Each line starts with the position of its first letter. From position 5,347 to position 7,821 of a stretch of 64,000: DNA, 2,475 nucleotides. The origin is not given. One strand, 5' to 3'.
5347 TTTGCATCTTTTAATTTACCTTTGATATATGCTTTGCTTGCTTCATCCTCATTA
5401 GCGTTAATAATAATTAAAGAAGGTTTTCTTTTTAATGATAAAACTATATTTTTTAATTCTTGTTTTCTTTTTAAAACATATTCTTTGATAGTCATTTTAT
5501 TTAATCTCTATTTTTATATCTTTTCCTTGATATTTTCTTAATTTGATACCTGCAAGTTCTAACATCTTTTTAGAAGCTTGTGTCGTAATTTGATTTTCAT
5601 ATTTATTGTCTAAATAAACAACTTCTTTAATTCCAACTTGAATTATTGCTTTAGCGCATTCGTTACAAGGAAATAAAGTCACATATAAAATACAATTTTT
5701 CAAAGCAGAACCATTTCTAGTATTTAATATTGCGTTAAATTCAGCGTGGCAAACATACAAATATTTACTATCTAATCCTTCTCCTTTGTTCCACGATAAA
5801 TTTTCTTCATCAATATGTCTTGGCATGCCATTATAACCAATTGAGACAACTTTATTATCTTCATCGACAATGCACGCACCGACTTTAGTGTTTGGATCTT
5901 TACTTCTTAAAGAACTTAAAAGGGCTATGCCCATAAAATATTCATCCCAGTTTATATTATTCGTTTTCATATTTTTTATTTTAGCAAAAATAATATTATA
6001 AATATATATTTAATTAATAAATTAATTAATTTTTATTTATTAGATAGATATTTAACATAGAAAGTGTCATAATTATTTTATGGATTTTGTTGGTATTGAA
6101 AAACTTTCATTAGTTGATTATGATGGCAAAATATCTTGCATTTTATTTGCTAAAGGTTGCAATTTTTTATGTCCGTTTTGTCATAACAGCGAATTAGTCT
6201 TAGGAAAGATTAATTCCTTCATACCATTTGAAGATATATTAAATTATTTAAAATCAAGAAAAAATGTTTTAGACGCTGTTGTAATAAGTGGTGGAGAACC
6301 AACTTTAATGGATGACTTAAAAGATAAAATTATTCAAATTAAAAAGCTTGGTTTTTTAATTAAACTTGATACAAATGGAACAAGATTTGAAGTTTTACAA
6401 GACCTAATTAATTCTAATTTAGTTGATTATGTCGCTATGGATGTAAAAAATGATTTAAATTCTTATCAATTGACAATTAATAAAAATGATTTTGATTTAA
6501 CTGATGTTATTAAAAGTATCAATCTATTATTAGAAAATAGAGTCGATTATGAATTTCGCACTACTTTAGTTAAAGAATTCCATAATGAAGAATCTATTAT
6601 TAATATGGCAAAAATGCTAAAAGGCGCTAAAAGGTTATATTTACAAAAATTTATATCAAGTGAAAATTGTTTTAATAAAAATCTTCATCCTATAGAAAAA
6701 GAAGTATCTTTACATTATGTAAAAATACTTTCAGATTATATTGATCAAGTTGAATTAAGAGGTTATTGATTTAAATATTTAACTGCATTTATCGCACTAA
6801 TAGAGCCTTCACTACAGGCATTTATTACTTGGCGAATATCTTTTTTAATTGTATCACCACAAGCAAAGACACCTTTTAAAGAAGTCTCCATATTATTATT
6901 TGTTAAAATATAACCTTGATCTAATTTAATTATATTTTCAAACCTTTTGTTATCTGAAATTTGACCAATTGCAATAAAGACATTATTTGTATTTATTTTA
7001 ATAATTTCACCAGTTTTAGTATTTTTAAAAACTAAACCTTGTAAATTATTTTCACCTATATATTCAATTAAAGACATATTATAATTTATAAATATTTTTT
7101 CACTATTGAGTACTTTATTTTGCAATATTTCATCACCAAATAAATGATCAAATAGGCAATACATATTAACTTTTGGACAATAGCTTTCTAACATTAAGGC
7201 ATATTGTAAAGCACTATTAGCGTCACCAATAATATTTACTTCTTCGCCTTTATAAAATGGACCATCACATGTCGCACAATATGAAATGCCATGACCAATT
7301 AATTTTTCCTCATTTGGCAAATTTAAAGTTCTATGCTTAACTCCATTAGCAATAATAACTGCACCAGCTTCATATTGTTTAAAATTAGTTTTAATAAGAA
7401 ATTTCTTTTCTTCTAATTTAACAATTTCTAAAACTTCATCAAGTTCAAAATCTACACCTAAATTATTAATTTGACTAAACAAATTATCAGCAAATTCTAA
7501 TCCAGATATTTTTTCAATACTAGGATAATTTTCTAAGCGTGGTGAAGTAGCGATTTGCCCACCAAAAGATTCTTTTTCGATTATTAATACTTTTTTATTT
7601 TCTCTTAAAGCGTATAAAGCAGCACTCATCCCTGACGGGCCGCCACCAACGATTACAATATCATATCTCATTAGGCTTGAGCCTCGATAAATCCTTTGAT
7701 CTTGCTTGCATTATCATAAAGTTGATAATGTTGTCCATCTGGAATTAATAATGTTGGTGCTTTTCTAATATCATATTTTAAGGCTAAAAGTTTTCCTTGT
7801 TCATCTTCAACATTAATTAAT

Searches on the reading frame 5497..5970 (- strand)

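Call 56: search_protein_families(library=pfam, proteins=[window:5497-5970:-], max_evalue=0.001)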
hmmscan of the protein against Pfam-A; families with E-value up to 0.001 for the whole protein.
window:5497-5970:- (157 aa): 3 families
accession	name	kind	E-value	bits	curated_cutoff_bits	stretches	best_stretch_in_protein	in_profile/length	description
PF00383.29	dCMP_cyt_deam_1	-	3e-28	98.2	25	1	7-120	2-101/102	Cytidine and deoxycytidylate deaminase zinc-binding region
PF14437.12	MafB19-deam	-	8e-16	58.7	27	1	6-122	1-102/142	MafB19-like deaminase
PF14439.12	Bd3614-deam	-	0.00033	21.1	38.5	0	73-122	34-91/113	Bd3614-like deaminase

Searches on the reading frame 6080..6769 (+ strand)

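Call 56: search_protein_families(library=pfam, proteins=[window:6080-6769:+], max_evalue=0.001)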
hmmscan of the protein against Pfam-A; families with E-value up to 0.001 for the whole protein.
window:6080-6769:+ (229 aa): 2 families
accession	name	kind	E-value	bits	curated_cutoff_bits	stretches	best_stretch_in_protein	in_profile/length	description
PF04055.27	Radical_SAM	-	2.7e-19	70.4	29.5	1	22-178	2-164/166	Radical SAM superfamily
PF13353.11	Fer4_12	-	5.1e-08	33.7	22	1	19-121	7-112/137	4Fe-4S single cluster domain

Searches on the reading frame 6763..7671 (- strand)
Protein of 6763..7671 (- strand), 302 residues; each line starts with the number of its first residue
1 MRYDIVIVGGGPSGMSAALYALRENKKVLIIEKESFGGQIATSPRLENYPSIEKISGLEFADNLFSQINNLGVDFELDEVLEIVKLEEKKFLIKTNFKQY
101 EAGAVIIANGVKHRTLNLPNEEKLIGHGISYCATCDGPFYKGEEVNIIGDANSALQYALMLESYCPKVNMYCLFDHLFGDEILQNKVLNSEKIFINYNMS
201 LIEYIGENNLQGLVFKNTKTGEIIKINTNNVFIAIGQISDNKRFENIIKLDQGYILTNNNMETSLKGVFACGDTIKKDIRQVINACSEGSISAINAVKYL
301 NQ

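Call 56: search_protein_families(library=pfam, proteins=[window:6763-7671:-], max_evalue=0.001)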
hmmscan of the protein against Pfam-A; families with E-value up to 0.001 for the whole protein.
window:6763-7671:- (302 aa): 11 families
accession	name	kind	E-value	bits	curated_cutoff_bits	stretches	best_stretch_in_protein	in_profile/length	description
PF07992.20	Pyr_redox_2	-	1e-36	127.3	26.1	1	3-289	1-291/291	Pyridine nucleotide-disulphide oxidoreductase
PF13738.12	Pyr_redox_3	-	9.7e-21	74.7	30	2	53-272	76-305/305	Pyridine nucleotide-disulphide oxidoreductase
PF03486.20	HI0933_like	-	8.2e-10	39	50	1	4-40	2-39/244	HI0933-like protein Rossmann domain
PF01266.30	DAO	-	3e-09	37.3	27.9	1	4-39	1-36/353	FAD dependent oxidoreductase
PF12831.13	FAD_oxidored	-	7.1e-09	35.9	27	1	4-42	1-39/416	FAD dependent oxidoreductase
PF00890.30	FAD_binding_2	-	1.1e-08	35.1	20.4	1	4-43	1-41/414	FAD binding domain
PF13450.12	NAD_binding_8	-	5.1e-07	30.3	21.9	1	7-44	1-39/68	NAD(P)-binding Rossmann-like domain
PF01946.23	Thi4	-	4e-06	26.7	26.2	1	2-40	17-57/235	Thi4 family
PF00070.33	Pyr_redox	-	0.00028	21.8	22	0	5-34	2-31/82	Pyridine nucleotide-disulphide oxidoreductase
PF13454.12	NAD_binding_9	-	0.00044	20.7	21.8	0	6-43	1-43/155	FAD-NAD(P)-binding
PF01134.28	GIDA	-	0.00069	19.2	22.1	0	4-34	1-29/391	Glucose inhibited division protein A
